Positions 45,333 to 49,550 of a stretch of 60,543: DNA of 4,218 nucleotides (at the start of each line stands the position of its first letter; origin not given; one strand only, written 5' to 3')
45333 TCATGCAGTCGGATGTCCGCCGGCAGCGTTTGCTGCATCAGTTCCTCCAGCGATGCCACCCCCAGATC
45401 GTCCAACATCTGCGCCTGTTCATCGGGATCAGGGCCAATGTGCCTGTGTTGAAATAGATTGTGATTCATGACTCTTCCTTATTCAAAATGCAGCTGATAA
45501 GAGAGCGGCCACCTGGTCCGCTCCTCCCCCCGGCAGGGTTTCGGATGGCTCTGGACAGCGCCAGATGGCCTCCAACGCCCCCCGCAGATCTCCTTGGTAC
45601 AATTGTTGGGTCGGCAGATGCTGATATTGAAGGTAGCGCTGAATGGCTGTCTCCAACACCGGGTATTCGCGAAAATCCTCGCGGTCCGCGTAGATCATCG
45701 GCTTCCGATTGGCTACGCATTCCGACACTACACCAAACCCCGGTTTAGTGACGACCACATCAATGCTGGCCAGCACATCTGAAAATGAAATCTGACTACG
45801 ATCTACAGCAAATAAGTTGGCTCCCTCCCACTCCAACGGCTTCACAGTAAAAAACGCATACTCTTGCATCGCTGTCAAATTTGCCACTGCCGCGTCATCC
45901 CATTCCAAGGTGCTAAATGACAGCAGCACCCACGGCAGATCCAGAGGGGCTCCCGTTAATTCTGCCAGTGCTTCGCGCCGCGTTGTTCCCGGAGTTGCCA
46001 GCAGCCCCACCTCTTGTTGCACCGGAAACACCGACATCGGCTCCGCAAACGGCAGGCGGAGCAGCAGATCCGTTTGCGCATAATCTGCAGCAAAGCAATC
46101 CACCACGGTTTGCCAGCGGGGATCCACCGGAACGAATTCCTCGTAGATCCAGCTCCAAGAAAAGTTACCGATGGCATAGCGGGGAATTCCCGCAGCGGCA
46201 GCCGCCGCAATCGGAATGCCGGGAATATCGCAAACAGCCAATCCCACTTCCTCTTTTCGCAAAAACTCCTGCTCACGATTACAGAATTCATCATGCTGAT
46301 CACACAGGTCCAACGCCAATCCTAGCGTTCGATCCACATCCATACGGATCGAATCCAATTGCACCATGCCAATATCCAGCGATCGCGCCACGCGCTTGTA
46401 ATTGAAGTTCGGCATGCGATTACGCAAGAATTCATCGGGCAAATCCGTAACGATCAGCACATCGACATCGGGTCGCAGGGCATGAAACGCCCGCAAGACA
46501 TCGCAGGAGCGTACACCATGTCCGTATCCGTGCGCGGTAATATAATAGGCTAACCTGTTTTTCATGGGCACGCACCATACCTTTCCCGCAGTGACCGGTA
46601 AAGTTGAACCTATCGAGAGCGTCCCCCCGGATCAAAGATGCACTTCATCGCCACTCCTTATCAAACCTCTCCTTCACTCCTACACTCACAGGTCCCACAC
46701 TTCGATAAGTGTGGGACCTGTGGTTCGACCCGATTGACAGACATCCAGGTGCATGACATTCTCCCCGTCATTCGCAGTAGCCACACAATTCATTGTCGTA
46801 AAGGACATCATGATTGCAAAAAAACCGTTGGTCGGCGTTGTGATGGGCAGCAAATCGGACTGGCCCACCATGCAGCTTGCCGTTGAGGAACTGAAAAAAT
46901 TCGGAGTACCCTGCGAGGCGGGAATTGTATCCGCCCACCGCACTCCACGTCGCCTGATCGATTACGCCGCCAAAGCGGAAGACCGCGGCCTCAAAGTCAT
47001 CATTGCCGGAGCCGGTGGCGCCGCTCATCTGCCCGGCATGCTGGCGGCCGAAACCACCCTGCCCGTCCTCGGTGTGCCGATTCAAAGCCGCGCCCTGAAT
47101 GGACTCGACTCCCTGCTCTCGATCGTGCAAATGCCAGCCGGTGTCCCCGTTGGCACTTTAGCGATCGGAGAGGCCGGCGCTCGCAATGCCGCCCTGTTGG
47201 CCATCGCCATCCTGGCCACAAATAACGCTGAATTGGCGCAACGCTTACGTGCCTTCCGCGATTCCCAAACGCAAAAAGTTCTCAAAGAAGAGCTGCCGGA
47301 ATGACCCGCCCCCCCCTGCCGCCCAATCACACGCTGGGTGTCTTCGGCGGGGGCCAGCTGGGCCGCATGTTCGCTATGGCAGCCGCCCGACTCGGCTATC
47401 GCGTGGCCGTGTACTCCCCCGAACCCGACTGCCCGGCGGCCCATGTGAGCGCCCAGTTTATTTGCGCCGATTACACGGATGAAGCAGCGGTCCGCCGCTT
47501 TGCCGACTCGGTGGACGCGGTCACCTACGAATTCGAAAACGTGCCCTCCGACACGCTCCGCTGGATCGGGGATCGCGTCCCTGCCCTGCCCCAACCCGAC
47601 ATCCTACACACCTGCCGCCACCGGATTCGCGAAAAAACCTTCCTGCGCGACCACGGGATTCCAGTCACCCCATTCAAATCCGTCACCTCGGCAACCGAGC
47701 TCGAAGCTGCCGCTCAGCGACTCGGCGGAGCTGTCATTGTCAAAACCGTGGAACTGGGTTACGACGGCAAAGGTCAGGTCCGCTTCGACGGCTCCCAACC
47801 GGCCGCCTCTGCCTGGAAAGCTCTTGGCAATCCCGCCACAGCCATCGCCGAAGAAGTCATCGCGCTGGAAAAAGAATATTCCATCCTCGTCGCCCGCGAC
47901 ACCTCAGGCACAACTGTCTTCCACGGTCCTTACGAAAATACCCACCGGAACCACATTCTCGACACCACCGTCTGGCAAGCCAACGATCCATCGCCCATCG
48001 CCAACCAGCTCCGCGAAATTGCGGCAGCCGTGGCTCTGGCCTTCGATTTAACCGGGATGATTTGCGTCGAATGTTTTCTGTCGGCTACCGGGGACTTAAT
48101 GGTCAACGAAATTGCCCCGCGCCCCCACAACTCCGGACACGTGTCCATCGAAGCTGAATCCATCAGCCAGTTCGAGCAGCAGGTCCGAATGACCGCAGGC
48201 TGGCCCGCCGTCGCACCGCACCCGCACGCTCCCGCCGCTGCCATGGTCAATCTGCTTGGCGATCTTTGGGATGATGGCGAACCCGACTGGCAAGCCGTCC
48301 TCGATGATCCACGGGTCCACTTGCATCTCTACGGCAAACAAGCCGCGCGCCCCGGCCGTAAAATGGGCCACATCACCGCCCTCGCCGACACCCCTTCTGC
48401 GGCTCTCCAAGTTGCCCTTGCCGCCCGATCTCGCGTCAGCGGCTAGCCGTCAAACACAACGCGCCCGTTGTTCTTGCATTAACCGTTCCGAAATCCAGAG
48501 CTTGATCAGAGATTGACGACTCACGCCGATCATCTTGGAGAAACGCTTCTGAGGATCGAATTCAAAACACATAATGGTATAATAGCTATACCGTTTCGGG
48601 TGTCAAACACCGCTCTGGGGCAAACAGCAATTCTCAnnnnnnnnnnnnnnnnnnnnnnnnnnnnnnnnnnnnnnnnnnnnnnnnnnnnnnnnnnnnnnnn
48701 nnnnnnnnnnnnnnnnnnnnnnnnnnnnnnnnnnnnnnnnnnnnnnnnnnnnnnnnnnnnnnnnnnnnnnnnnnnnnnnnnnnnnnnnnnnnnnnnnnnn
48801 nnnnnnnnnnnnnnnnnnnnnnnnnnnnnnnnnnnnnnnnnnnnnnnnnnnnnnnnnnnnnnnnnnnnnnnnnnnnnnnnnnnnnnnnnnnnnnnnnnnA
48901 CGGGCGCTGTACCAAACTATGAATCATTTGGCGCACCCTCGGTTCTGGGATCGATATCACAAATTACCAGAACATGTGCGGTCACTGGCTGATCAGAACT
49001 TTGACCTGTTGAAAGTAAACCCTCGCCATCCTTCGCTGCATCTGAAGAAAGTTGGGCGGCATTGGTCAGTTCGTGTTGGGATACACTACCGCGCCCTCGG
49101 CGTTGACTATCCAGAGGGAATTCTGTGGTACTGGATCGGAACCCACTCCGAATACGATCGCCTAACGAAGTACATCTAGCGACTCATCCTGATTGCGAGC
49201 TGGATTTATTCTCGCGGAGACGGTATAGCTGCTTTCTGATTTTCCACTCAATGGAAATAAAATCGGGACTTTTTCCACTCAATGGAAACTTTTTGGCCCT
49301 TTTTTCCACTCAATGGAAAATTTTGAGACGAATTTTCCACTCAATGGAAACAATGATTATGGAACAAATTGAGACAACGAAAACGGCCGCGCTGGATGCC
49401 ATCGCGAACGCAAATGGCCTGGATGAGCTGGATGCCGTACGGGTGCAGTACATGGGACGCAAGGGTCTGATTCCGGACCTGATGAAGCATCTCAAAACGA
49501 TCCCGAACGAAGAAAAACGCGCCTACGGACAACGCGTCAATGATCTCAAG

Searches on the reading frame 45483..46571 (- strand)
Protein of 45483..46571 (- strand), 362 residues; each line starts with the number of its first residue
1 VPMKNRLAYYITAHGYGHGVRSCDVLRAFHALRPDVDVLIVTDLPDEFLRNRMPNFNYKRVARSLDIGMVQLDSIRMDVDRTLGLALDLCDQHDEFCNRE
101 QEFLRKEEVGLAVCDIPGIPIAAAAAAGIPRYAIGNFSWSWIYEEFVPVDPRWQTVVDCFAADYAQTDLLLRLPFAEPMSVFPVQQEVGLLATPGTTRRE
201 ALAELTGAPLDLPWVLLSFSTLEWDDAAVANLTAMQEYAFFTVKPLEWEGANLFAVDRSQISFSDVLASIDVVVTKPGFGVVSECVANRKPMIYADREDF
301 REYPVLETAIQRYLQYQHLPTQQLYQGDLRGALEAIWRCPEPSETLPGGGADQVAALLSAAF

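Call 27: search_protein_families(library=pfam, proteins=[window:45483-46571:-])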
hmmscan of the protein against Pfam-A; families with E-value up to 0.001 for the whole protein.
window:45483-46571:- (362 aa): 0 families

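Call 94: search_protein_families(library=pfam, proteins=[window:45483-46571:-], max_evalue=0.05)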
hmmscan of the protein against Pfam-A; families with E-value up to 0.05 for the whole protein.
window:45483-46571:- (362 aa): 1 family
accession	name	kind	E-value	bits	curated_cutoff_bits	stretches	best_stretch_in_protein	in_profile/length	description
PF13528.12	Glyco_trans_1_3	-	0.0035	17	25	0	250-293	235-278/322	Glycosyl transferase family 1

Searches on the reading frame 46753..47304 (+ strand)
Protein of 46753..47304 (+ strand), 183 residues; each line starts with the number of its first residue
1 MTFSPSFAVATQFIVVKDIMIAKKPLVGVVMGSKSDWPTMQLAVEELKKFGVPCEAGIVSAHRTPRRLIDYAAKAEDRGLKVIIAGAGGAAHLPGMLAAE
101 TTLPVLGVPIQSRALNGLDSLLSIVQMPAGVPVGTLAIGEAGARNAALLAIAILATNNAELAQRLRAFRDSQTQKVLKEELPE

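Call 28: search_protein_families(library=pfam, proteins=[window:46753-47304:+])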
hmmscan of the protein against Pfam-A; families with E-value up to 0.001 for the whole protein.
window:46753-47304:+ (183 aa): 1 family
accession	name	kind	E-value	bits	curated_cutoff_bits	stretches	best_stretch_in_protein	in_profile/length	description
PF00731.26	AIRC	-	7.4e-65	217.4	30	1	27-174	2-147/148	AIR carboxylase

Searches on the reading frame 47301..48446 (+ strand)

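Call 13: search_protein_families(library=pfam, proteins=[window:47301-48446:+])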
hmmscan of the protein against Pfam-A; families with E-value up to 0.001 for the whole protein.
window:47301-48446:+ (381 aa): 4 families
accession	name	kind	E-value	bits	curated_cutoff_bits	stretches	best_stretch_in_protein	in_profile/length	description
PF02222.28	ATP-grasp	-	3.5e-46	157.5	27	1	114-291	2-179/179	ATP-grasp domain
PF22660.2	RS_preATP-grasp-like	-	1.7e-33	115.3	27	1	11-103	3-95/98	Ribonucleotide synthetase preATP-grasp domain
PF17769.7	PurK_C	-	3.1e-21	75.2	22.6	1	313-369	1-54/56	Phosphoribosylaminoimidazole carboxylase C-terminal domain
PF07478.18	Dala_Dala_lig_C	-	0.00073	19.5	24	0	116-275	3-176/204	D-ala D-ala ligase C-terminus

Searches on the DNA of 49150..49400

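Call 93: search_rna_families(source=window, start=49150, end=49400, threshold=evalue, max_evalue=1)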
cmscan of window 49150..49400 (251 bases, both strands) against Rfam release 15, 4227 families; matches with E-value up to 1: 1.
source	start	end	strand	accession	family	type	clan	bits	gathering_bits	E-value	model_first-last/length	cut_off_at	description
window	49296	49365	-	RF03640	mir-3747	Gene; miRNA;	-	16.8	63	0.81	1-67/67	no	mir-3747 microRNA precursor family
